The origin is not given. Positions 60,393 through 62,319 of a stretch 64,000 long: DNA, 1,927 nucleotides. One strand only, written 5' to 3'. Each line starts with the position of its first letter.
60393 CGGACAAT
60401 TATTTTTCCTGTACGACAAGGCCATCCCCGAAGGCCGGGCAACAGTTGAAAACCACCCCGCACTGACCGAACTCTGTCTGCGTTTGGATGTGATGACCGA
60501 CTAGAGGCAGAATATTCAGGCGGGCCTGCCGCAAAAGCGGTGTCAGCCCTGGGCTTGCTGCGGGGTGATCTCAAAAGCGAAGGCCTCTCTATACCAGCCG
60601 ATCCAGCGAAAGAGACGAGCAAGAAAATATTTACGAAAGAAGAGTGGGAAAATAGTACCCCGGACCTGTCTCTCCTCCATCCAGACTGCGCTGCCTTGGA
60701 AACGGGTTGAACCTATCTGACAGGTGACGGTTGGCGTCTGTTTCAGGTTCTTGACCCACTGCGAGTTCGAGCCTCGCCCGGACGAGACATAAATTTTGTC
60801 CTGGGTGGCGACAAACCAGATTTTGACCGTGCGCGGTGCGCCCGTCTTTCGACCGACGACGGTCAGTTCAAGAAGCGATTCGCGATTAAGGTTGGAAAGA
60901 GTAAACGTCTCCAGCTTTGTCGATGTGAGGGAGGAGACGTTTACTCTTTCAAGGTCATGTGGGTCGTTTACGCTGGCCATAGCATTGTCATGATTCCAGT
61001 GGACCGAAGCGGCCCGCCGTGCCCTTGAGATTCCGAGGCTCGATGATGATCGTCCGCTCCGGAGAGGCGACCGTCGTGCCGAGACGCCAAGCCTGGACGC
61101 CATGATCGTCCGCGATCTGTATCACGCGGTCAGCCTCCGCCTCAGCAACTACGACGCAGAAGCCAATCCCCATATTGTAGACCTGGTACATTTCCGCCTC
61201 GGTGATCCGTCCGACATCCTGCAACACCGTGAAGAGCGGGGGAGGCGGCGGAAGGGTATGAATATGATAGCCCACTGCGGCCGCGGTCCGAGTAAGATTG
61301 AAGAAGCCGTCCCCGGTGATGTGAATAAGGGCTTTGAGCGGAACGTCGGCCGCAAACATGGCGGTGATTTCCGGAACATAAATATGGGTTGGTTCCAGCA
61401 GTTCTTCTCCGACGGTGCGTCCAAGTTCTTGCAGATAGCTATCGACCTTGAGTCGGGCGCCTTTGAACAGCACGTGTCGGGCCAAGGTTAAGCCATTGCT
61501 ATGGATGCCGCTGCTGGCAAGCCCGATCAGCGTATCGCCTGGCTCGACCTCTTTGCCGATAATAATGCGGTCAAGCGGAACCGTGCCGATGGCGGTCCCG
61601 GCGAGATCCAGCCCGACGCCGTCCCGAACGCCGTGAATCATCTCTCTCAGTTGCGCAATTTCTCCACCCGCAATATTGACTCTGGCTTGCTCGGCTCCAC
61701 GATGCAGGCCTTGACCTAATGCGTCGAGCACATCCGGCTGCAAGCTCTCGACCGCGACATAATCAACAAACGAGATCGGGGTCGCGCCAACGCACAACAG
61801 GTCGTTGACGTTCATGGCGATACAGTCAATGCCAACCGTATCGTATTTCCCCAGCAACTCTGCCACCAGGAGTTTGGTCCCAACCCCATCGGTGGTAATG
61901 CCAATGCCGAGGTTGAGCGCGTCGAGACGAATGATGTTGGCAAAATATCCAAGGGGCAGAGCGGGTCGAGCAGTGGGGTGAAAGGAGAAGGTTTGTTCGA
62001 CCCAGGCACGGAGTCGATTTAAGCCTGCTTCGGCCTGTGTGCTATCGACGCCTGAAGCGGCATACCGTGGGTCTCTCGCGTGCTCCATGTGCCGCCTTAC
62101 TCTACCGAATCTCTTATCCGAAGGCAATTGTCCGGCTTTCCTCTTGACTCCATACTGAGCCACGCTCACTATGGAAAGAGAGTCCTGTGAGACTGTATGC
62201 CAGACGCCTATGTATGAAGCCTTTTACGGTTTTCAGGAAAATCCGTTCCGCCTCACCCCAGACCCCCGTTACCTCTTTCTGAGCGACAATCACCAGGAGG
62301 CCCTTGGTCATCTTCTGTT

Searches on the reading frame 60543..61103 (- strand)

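Call 40: search_protein_families(library=pfam, proteins=[window:60543-61103:-], max_evalue=0.00001)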
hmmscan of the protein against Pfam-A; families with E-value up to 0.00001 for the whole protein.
window:60543-61103:- (186 aa): 2 families
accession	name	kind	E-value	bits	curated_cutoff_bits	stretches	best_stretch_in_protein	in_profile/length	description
PF04075.20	F420H2_quin_red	-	5.7e-12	46.3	22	1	71-143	19-94/130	F420H(2)-dependent quinone reductase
PF10012.15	DUF2255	-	3.1e-06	27.9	29.8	1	70-149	3-82/115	Uncharacterized protein conserved in bacteria (DUF2255)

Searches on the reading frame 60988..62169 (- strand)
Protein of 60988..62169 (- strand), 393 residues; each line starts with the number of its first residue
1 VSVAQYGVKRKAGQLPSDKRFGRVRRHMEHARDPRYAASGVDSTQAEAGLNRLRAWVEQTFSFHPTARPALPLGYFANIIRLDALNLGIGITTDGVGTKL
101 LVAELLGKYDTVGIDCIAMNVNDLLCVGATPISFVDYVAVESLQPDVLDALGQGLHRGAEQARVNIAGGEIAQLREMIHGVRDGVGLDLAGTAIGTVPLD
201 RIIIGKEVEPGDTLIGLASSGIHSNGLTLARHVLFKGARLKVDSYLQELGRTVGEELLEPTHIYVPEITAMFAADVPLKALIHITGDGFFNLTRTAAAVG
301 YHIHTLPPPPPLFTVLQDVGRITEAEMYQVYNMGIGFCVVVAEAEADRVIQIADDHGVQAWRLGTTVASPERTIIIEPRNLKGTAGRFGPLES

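Call 40: search_protein_families(library=pfam, proteins=[window:60988-62169:-], max_evalue=0.00001)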
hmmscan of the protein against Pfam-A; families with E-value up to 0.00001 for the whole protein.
window:60988-62169:- (393 aa): 2 families
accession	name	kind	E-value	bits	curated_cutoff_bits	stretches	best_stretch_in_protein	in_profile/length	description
PF02769.27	AIRS_C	-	8.7e-26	91.4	23.1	1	209-375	1-154/156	AIR synthase related protein, C-terminal domain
PF00586.29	AIRS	-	2.7e-20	73.3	24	1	86-197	12-112/112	AIR synthase related protein, N-terminal domain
